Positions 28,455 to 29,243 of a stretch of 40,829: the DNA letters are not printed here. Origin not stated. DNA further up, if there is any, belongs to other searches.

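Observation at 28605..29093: Free-standing HNH/AP2 homing endonuclease between ligase and the early terminator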

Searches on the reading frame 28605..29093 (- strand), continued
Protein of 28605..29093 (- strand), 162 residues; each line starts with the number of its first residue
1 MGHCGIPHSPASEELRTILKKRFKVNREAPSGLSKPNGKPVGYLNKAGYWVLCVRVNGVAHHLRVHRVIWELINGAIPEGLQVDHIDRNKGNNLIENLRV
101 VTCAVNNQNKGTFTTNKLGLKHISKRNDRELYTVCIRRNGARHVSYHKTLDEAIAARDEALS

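Call 26: find_homologous_proteins(query=A2, max_evalue=0.00001)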
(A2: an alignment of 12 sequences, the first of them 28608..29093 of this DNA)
Query A2 (12 sequences) (162 aa, profile of the alignment): 2208 proteins with E <= 0.00001 among 4370 candidates; the best 120 are listed.
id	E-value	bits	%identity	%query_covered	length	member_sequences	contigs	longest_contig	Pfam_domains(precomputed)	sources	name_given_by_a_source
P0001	2.5e-63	231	70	100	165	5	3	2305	PF13392.13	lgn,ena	-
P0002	1.1e-61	226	70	92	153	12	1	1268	PF13392.13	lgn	-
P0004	3.1e-59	218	58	92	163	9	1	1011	PF13392.13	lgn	-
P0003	1.5e-55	206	57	96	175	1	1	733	PF13392.13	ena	-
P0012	4.7e-52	194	36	59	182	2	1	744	PF13392.13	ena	-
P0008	7.4e-52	194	36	81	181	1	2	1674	PF13392.13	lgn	-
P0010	4.5e-51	191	42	60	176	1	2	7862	PF13392.13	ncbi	-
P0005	2.6e-45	172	74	66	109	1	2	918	PF13392.13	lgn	-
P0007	2.6e-44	169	36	74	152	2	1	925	PF13392.13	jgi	-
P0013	9.2e-43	164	32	72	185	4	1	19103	PF13392.13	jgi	jgi:hypothetical protein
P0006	5.2e-42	162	74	64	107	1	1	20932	PF13392.13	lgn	-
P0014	6.8e-42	161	37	60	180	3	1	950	PF13392.13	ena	-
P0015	1.8e-39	153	36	76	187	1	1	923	PF13392.13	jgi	jgi:hypothetical protein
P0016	2.7e-39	153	42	46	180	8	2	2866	PF13392.13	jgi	jgi:hypothetical protein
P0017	2.8e-39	153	43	60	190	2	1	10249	PF13392.13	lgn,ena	-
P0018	3.4e-39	152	39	86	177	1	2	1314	PF13392.13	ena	-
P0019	5.3e-39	152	42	60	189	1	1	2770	PF13392.13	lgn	-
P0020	5.5e-39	152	40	71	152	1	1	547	PF13392.13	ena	-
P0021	9.5e-39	151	30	86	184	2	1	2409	PF13392.13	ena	-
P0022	1.2e-38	151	37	61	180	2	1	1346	PF13392.13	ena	-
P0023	1.3e-38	150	49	33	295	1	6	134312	PF07453.20,PF13392.13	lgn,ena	-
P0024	1.4e-38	150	37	67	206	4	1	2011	PF13392.13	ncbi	-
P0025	2.5e-38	150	36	59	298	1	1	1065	PF13392.13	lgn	-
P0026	4.5e-38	149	39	74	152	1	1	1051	PF13392.13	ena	-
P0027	5.2e-38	149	36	60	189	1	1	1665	PF13392.13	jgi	jgi:hypothetical protein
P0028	5.9e-38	148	38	60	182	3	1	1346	PF13392.13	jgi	jgi:hypothetical protein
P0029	7.1e-38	148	31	60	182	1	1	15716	PF13392.13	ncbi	-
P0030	1.1e-37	147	39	59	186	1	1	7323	PF13392.13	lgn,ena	-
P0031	1.5e-37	147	38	78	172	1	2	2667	PF13392.13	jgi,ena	-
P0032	1.6e-37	147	33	60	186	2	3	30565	PF13392.13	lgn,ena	-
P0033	2.2e-37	146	30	93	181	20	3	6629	PF13392.13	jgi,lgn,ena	-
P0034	2.5e-37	146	39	72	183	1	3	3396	PF13392.13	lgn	-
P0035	4.0e-37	146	38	85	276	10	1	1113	PF13392.13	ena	-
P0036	4.5e-37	145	35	82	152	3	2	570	PF13392.13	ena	-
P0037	4.8e-37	145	31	74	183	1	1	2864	PF13392.13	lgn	-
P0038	5.4e-37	145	38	76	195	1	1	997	PF13392.13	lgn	-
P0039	5.9e-37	145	32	60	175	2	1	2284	PF13392.13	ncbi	-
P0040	8.8e-37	145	33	86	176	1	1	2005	PF13392.13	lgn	-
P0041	9.7e-37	144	32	81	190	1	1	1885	PF13392.13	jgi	jgi:HNH endonuclease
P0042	1.2e-36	144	35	63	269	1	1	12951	PF13392.13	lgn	-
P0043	1.2e-36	144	39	76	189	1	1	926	PF13392.13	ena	-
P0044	1.4e-36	144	42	73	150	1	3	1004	PF13392.13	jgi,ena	-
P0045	1.4e-36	144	35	59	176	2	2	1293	PF13392.13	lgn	-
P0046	1.7e-36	144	34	85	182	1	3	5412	PF13392.13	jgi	jgi:hypothetical protein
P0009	1.7e-36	144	39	72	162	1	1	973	PF07463.17,PF13392.13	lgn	-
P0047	2.0e-36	143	36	59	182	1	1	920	PF13392.13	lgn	-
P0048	2.1e-36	143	39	49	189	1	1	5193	PF00847.27,PF13392.13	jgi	-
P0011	2.6e-36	143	35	73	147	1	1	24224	PF13392.13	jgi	-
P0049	2.9e-36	143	36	79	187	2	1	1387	PF13392.13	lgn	-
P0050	3.2e-36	143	37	73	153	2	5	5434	PF13392.13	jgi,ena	-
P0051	3.3e-36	143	34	85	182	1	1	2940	PF13392.13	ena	-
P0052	3.7e-36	142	32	63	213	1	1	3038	PF13392.13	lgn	-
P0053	3.8e-36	142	36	59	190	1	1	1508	PF13392.13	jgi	jgi:HNH endonuclease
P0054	3.9e-36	142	34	56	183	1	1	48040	PF00847.27,PF13392.13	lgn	-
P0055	4.9e-36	142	27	85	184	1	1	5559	PF13392.13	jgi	-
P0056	5.0e-36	142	39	58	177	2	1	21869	PF13392.13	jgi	-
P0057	5.5e-36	142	37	59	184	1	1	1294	PF13392.13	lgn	-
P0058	6.3e-36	142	33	76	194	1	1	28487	PF13392.13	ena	-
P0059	6.8e-36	142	36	63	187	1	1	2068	PF13392.13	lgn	-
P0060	7.1e-36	142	40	59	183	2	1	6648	PF13392.13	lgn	-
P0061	8.3e-36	141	32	74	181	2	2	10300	PF13392.13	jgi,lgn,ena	jgi:hypothetical protein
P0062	9.2e-36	141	34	59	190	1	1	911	PF13392.13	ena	-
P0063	9.2e-36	141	35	59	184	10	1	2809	PF00847.27,PF13392.13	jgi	-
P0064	1.2e-35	141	33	65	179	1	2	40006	PF13392.13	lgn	-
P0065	1.2e-35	141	36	68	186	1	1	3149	PF13392.13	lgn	-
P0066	1.3e-35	141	43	38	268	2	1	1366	PF13392.13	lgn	-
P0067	1.3e-35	141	39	69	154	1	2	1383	PF13392.13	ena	-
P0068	1.6e-35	140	40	59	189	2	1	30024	PF13392.13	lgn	-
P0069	1.7e-35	140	45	35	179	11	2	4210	PF13392.13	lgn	-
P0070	1.8e-35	140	32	85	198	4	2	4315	PF13392.13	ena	-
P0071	2.3e-35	140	38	60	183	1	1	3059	PF13392.13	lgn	-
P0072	2.7e-35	140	28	71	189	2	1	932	PF13392.13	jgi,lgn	jgi:hypothetical protein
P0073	3.6e-35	139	36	72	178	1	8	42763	PF13392.13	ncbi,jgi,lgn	jgi:hypothetical protein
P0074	3.7e-35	139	28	85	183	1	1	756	PF13392.13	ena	-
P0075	4.5e-35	139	37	60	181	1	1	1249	PF00847.27,PF13392.13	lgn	-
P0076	4.6e-35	139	41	48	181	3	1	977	PF13392.13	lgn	-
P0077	5.1e-35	139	37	78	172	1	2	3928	PF13392.13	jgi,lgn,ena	-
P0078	5.2e-35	139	36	85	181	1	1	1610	PF13392.13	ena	-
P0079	5.3e-35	139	38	59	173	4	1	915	PF13392.13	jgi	jgi:hypothetical protein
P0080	5.4e-35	139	38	49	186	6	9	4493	PF00847.27,PF13392.13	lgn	-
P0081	5.6e-35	139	37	61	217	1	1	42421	PF13392.13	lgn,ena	-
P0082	6.7e-35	138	37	58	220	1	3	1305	PF13392.13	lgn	-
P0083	6.9e-35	138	37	50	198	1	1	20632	PF13392.13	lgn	-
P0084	7.2e-35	138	34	76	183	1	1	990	PF13392.13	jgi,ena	-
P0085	7.4e-35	138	34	93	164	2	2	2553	PF13392.13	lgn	-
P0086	7.4e-35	138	36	76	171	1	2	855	PF13392.13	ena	-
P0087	7.6e-35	138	31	69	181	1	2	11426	PF13392.13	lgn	-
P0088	8.5e-35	138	36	75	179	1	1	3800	PF13392.13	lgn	-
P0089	9.3e-35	138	36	60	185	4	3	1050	PF13392.13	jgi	jgi:hypothetical protein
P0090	1.0e-34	138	37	49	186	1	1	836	PF13392.13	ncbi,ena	-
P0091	1.1e-34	138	37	41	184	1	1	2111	PF00847.27,PF13392.13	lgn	-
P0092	1.1e-34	138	35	93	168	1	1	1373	PF13392.13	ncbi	-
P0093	1.1e-34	138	35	59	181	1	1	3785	PF13392.13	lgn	-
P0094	1.4e-34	137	33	61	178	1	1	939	PF13392.13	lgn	-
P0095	1.6e-34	137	35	60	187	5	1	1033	PF13392.13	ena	-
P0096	1.7e-34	137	36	59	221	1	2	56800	PF13392.13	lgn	-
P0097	1.8e-34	137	35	51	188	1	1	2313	PF13392.13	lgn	-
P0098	2.0e-34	137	35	93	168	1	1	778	PF13392.13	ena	-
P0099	2.1e-34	137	33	53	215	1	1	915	PF13392.13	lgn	-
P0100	2.4e-34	137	39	35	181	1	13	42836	PF13392.13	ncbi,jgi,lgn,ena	jgi:hypothetical protein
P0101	2.6e-34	136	38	60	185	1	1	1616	PF13392.13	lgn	-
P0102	2.7e-34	136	36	60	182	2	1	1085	PF13392.13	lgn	-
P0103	2.8e-34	136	35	71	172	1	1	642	PF00847.27,PF13392.13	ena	-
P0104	2.8e-34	136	35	57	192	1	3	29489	PF13392.13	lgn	-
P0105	3.3e-34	136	37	62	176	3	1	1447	PF13392.13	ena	-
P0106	3.6e-34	136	33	62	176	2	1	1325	PF13392.13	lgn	-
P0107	3.6e-34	136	40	71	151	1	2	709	PF13392.13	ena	-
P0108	3.9e-34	136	33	75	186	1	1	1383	PF13392.13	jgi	-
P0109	3.9e-34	136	32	75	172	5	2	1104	PF13392.13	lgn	-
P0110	4.2e-34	136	45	35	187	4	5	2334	PF00847.27,PF13392.13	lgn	-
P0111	4.3e-34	136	29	96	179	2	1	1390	PF00847.27,PF13392.13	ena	-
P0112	4.7e-34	136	39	70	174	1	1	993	PF13392.13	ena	-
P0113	5.1e-34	136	33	80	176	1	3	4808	PF13392.13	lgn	-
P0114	5.5e-34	135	38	60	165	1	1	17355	PF13392.13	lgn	-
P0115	5.8e-34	135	35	73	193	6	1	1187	PF13392.13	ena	-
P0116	6.2e-34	135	34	68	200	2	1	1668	PF00847.27,PF13392.13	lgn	-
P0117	8.0e-34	135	49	38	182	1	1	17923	PF13392.13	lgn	-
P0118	9.1e-34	135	32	76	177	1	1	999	PF13392.13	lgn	-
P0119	9.4e-34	135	32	76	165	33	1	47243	PF13392.13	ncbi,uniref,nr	ncbi:HNH endonuclease [Salmonella phage LPSTLL]|uniref:HNH nuclease domain-containing protein n=1 Ta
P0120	1.1e-33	134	46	32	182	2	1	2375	PF13392.13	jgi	jgi:hypothetical protein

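Call 29: search_protein_families(library=pfam, alignment_id=A3, max_evalue=0.01)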
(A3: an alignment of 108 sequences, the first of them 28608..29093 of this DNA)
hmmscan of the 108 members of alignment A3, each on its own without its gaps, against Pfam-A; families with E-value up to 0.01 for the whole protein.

A. member 1, window:28608-29093:- (162 aa): 1 family
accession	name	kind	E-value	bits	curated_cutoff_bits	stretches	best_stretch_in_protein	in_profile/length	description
PF13392.12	HNH_3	-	7.2e-18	64.4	24.8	1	64-107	2-45/46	HNH endonuclease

B. families by the number of members that match (of 108 scanned): 8 families
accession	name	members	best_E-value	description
PF13392.12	HNH_3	108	2.2e-23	HNH endonuclease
PF00847.26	AP2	50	1.5e-08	AP2 domain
PF07463.16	NUMOD4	6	4.2e-08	NUMOD4 motif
PF13011.12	LZ_Tnp_IS481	1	0.00058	leucine-zipper of insertion element IS481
PF11341.13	DUF3143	1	0.0037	Protein of unknown function (DUF3143)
PF11764.13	N-SET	1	0.0039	COMPASS (Complex proteins associated with Set1p) component N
PF11395.13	bCoV_NS7B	1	0.0055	Betacoronavirus NS7B protein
PF05315.17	ICEA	1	0.0098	ICEA Protein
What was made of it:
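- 28608..28760 (-): C-terminal AP2-like DNA-binding domain (residues about 112-162; strands 123-126, 131-138, 141-147; helix 150-161). 50 of 108 homologues hit PF00847 (call 29).
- Checked: However, 50 of 108 aligned full-length homologues hit PF00847 (call 29).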

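Call 30: get_annotated_region(hit=H51, flank=1500)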
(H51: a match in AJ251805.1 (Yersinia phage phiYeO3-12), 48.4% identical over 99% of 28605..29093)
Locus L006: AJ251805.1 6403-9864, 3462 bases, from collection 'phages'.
description: Bacteriophage phiYeO3-12 complete genome.
organism: Yersinia phage phiYeO3-12 (NCBI taxid 110457)
taxonomy: Viruses; Duplodnaviria; Heunggongvirae; Uroviricota; Caudoviricetes; Autographiviridae; Studiervirinae; Teetrevirus; Teetrevirus YeO312
host: Yersinia enterocolitica serotype O:3; source: -; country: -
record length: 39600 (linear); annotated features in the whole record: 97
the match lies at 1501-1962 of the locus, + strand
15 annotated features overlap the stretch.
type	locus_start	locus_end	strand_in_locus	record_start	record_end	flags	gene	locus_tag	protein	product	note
CDS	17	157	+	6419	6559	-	1.1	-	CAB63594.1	1.1 protein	-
CDS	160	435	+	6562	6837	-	1.2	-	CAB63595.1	deoxyguanosine triphospho-hydrolase inhibitor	-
regulatory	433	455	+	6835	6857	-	-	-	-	promoter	phiYeO3-12 promoter phi1.3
stem_loop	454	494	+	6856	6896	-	-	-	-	-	putative RNase III site R1.3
CDS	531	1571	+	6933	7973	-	1.3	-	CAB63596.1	DNA ligase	-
CDS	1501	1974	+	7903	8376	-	1.45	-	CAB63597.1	putative 1.45 protein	homologous to HNH endonuclease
regulatory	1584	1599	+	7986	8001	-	1.45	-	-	terminator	putative early transcriptional terminator TE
regulatory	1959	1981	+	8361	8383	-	-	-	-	promoter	phiYeO3-12 promoter phi1.5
CDS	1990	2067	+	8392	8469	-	1.5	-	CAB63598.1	1.5 protein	-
CDS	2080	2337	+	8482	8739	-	1.6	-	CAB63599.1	1.6 protein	-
CDS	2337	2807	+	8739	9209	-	1.7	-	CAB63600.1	1.7 protein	-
CDS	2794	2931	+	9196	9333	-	1.8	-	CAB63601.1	1.8 protein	-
CDS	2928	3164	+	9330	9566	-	2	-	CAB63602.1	bacterial RNA polymerase inhibitor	-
regulatory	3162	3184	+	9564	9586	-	-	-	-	promoter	phiYeO3-12 promoter phi2.5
CDS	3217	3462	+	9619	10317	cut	2.5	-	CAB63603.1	single-stranded DNA-binding protein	-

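Call 31: get_annotated_region(hit=H42, flank=1500)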
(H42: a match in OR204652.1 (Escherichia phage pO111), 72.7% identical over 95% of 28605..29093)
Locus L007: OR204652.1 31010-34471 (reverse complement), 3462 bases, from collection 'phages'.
description: Escherichia phage pO111, complete genome.
organism: Escherichia phage pO111 (NCBI taxid 3072193)
taxonomy: Viruses; Duplodnaviria; Heunggongvirae; Uroviricota; Caudoviricetes; Autographiviridae; Studiervirinae; Teseptimavirus
host: Escherichia coli; source: -; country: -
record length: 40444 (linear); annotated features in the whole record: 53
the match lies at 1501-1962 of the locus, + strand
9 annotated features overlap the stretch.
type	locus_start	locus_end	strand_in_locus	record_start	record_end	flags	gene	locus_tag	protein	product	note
CDS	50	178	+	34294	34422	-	-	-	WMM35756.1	hypothetical protein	protein Gp1.1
CDS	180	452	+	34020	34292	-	-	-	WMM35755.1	dGTP triphosphohydrolase inhibitor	-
CDS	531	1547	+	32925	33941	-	-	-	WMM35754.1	ATP-dependent DNA ligase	-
CDS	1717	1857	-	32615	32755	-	-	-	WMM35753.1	hypothetical protein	-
CDS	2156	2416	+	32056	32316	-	-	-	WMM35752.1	hypothetical protein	protein Gp1.6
CDS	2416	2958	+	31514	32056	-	-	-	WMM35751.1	nucleotide kinase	nucleotide kinase Gp1.7, phosphorylates dGMP to dGDP and dTMP to dTDP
CDS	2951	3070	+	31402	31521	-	-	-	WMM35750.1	hypothetical protein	-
CDS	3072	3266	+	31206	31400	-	-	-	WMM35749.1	bacterial RNA polymerase inhibitor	protein Gp2, bacterial RNA polymerase inhibitor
CDS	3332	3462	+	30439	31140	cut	-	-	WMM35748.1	single-stranded DNA-binding protein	single-stranded DNA-binding protein Gp2.5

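Call 32: get_annotated_region(hit=H43, flank=1500)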
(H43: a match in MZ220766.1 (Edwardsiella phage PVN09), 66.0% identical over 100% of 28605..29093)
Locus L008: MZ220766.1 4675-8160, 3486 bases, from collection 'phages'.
description: Edwardsiella phage PVN09, complete genome.
organism: Edwardsiella phage PVN09 (NCBI taxid 2859518)
taxonomy: Viruses; Duplodnaviria; Heunggongvirae; Uroviricota; Caudoviricetes; Autographiviridae; Studiervirinae; Teseptimavirus
host: Edwardsiella ictaluri strain E1; source: -; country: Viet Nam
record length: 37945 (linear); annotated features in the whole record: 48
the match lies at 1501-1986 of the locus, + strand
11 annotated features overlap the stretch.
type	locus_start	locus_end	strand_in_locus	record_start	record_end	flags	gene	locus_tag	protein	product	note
CDS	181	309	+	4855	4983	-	-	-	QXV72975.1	hypothetical protein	-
CDS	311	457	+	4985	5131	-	-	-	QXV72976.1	dGTP triphosphohydrolase inhibitor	-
CDS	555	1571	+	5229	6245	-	-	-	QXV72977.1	DNA ligase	-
CDS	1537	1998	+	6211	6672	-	-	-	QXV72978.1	putative homing endonuclease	-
CDS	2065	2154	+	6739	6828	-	-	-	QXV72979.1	hypothetical protein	-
CDS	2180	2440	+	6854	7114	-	-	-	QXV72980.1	peptidase m15a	-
CDS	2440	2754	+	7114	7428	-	-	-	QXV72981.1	hypothetical protein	-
CDS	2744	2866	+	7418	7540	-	-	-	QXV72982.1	hypothetical protein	-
CDS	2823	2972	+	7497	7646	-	-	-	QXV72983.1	major capsid protein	-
CDS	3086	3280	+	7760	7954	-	-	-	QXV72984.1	transcription factor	Structure of T7 transcription factor Gp2-E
CDS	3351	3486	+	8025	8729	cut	-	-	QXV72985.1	ssDNA-binding protein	-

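Call 33: get_annotated_region(hit=H44, flank=1500)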
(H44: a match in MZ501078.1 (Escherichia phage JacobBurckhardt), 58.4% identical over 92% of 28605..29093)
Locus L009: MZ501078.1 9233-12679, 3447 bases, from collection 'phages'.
description: Escherichia phage JacobBurckhardt, complete genome.
organism: Escherichia phage JacobBurckhardt (NCBI taxid 2852037)
taxonomy: Viruses; Duplodnaviria; Heunggongvirae; Uroviricota; Caudoviricetes; Autographiviridae; Studiervirinae; Teseptimavirus
host: Escherichia coli K-12; source: sewage plant inflow; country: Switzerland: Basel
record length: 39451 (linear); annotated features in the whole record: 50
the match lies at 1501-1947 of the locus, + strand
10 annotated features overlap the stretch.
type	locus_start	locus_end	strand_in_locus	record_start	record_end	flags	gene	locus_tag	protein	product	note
CDS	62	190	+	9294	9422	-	-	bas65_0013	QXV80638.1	hypothetical protein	-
CDS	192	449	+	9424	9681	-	-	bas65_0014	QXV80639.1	host dGTPase inhibitor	-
CDS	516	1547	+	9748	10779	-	-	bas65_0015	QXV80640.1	ATP-dependent DNA ligase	-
CDS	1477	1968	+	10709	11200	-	-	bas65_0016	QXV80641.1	putative homing endonuclease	-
CDS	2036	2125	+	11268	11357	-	-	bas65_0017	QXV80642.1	hypothetical protein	-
CDS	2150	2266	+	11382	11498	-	-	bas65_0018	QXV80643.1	hypothetical protein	-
CDS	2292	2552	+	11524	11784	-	-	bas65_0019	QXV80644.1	hypothetical protein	-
CDS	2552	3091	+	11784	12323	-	-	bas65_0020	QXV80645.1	hypothetical protein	-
CDS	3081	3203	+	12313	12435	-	-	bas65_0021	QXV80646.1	hypothetical protein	-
CDS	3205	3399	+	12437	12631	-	-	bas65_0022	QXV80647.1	host RNA polymerase inhibitor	-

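Call 36: predict_structure(alignment_id=A3)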
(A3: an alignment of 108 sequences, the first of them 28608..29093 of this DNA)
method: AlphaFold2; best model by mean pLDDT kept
length: 162 residues; sequences in the alignment: 108
mean_pLDDT: 90.1   pTM: 0.70
mean pLDDT of the five models: 90.1, 88.8, 88.8, 88.6, 87.7
residues with pLDDT >= 90: 131; 70-90: 20; 50-70: 4; < 50: 7
segments of 3 or more residues with pLDDT < 50: 1-7
pLDDT, mean of each block of 10 residues (from residue 1): 45 84 94 94 95 92 95 93 95 96 90 83 95 95 97 97 93
secondary structure, 60 per line:
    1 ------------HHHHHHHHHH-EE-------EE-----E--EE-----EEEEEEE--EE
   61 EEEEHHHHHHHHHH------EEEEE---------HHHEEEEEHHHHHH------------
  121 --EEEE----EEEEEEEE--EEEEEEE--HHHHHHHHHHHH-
elements in order: H13-22 E50-56 E59-64 H65-74 E81-85 E98-102 H103-108 E123-126 E131-138 E141-147 H150-161
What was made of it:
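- On HNH_3 / I-HmuI-like His-Me finger nucleases (PF13392): AF2 model pLDDT 90 with strands 81-85 and 98-102 and helix 103-108 (call 36).
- On AP2 DNA-binding domain (PF00847): Strands 123-126, 131-138 and 141-147 and helix 150-161 (call 36).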
